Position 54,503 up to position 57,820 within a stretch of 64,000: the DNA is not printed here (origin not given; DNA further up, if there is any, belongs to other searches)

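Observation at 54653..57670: Two complete PilB/GspE secretion-ATPase modules fused into one 1005-aa polypeptide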

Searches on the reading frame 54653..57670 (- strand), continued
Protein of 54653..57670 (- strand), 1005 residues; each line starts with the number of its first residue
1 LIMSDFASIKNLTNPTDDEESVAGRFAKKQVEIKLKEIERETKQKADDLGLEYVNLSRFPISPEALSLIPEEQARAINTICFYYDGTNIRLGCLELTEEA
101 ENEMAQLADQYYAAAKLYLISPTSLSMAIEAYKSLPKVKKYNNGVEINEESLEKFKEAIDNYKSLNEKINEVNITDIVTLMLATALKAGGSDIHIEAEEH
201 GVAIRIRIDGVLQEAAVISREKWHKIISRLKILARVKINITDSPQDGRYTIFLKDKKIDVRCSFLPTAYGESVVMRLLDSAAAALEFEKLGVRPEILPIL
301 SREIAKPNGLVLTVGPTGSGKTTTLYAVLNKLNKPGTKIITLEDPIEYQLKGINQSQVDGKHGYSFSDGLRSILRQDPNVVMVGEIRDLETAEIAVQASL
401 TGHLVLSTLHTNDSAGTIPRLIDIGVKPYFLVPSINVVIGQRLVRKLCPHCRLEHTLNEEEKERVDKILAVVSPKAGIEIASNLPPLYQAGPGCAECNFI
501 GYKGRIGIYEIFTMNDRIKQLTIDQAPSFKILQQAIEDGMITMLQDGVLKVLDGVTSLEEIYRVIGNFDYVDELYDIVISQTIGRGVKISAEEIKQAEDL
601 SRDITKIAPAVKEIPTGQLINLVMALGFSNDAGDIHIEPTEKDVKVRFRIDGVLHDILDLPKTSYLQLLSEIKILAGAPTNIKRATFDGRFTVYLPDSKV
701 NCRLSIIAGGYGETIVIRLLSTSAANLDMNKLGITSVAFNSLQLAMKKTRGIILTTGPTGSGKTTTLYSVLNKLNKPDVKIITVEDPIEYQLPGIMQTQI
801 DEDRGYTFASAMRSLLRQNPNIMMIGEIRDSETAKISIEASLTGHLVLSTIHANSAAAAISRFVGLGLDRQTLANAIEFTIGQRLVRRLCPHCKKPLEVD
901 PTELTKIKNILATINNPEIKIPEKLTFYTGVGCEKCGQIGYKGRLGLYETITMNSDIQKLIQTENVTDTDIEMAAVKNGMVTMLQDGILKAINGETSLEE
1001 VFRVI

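Call 66: fold_search(model_id=the predicted structure, library=pdb)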
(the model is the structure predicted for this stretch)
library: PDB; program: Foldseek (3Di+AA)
matches with E <= 10: 1829; with E <= 0.001: 255
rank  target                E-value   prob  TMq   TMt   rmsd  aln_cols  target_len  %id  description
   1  5tsh_E                1.1e-44  1.00  0.36  0.91   3.1       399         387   43  PilB from Geobacter metallireducens bound to AMP-PNP (released 2017-05-17)
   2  5zfr_C                4.4e-44  1.00  0.33  0.78   5.2       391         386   44  Crystal structure of PilB, an extension ATPase motor of Type IV pilus, from Geobacter sulfurreducens (released 2018-09-19)
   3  5zfr_B                8.5e-44  1.00  0.35  0.87   3.3       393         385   44  Crystal structure of PilB, an extension ATPase motor of Type IV pilus, from Geobacter sulfurreducens (released 2018-09-19)
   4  5zfr_A                1.0e-43  1.00  0.36  0.91   2.9       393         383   44  Crystal structure of PilB, an extension ATPase motor of Type IV pilus, from Geobacter sulfurreducens (released 2018-09-19)
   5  5tsh_D                1.1e-43  1.00  0.32  0.78   5.3       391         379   44  PilB from Geobacter metallireducens bound to AMP-PNP (released 2017-05-17)
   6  5tsh_F                1.3e-43  1.00  0.36  0.91   2.9       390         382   44  PilB from Geobacter metallireducens bound to AMP-PNP (released 2017-05-17)
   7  5tsh_C                3.0e-43  1.00  0.36  0.92   2.8       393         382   44  PilB from Geobacter metallireducens bound to AMP-PNP (released 2017-05-17)
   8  5tsh_B                9.3e-43  1.00  0.32  0.78   5.4       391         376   44  PilB from Geobacter metallireducens bound to AMP-PNP (released 2017-05-17)
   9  5oiu_B                1.7e-42  1.00  0.37  0.93   2.3       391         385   40  Crystal structure of PilF type IV pilus assembly ATPase from Thermus thermophilus (released 2018-08-08)
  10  5tsh_A                2.2e-42  1.00  0.35  0.91   3.2       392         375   44  PilB from Geobacter metallireducens bound to AMP-PNP (released 2017-05-17)
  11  4pht_B                3.6e-42  1.00  0.26  0.58  21.9       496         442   38  ATPase GspE in complex with the cytoplasmic domain of GspL from the Vibrio vulnificus type II Secretion system (released 2014-11-26)
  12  5tsg_B                4.5e-42  1.00  0.36  0.92   2.7       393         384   44  PilB from Geobacter metallireducens bound to ADP (released 2017-05-17)
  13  4pht_C                4.5e-42  1.00  0.26  0.58  21.8       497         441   38  ATPase GspE in complex with the cytoplasmic domain of GspL from the Vibrio vulnificus type II Secretion system (released 2014-11-26)
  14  4pht_A                4.7e-42  1.00  0.26  0.58  22.0       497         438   38  ATPase GspE in complex with the cytoplasmic domain of GspL from the Vibrio vulnificus type II Secretion system (released 2014-11-26)
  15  5tsg_C                1.3e-41  1.00  0.36  0.93   2.3       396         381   42  PilB from Geobacter metallireducens bound to ADP (released 2017-05-17)
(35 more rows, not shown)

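Call 71: search_protein_families(library=pfam, proteins=[L089:6673-7986:+, L004:4984-5988:+], max_evalue=1)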
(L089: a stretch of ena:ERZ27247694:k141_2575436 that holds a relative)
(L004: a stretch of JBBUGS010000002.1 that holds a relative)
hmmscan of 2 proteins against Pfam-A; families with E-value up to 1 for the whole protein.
L089:6673-7986:+ (437 aa): 1 family
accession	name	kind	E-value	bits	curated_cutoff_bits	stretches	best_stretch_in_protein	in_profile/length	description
PF24400.1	DUF7544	-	6.9e-05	22.7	27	1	89-314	67-299/302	Family of unknown function (DUF7544)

L004:4984-5988:+ (334 aa): 2 families
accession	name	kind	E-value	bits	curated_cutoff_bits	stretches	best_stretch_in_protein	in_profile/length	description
PF24400.1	DUF7544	-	0.13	11.9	27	1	132-312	108-287/302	Family of unknown function (DUF7544)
PF10110.14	GPDPase_memb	-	0.22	10.7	29.6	1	181-328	162-304/321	Membrane domain of glycerophosphoryl diester phosphodiesterase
